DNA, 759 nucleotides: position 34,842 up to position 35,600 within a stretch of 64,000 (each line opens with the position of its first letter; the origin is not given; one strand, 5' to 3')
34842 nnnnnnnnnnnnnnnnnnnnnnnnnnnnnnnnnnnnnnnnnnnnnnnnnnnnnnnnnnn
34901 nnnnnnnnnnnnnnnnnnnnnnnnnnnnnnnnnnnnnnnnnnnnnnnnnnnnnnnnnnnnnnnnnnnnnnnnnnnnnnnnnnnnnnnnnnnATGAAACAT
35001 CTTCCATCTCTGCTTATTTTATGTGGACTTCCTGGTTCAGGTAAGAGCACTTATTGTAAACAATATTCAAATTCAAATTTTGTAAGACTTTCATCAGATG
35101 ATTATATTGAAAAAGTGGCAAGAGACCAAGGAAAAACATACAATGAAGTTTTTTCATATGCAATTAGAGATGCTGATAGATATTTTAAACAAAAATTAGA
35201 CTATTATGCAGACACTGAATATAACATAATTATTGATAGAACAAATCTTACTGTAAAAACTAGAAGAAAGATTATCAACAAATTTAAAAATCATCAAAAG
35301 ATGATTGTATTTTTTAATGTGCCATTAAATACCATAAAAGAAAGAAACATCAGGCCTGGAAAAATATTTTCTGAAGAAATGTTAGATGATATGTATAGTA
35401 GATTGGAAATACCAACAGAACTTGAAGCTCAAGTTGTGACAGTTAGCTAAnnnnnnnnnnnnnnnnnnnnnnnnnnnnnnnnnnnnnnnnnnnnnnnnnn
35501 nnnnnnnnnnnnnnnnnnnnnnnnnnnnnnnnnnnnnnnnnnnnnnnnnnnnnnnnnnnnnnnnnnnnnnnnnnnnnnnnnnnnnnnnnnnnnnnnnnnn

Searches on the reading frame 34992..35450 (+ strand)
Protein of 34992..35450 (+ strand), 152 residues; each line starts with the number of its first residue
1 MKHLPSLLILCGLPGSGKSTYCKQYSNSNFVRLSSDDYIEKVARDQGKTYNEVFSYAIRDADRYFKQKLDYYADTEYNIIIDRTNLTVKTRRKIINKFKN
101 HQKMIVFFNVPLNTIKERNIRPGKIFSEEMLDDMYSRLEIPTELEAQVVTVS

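Call 58: search_protein_families(library=phrogs, max_evalue=0.001, proteins=[window:34992-35450:+])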
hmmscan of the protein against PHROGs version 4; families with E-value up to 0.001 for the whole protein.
window:34992-35450:+ (152 aa): 7 families
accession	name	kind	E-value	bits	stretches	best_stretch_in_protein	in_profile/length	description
phrog_6931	-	unknown function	3.3e-22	80.2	1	5-147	185-334/343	-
phrog_2071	-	other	7.6e-20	72.8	1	5-141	16-144/282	ATPase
phrog_505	-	other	1.8e-14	54.9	1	6-143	3-145/295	polynucleotide kinase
phrog_8238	-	DNA, RNA and nucleotide metabolism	6.1e-05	22.3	1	6-139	3-141/737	RNA ligase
phrog_4581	-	head and packaging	9.3e-05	23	1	7-94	126-213/395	terminase small subunit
phrog_761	-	other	0.00044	21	1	3-133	17-163/362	thymidylate kinase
phrog_139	-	other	0.00085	19.8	0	5-95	83-156/342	deoxynucleoside monophosphate kinase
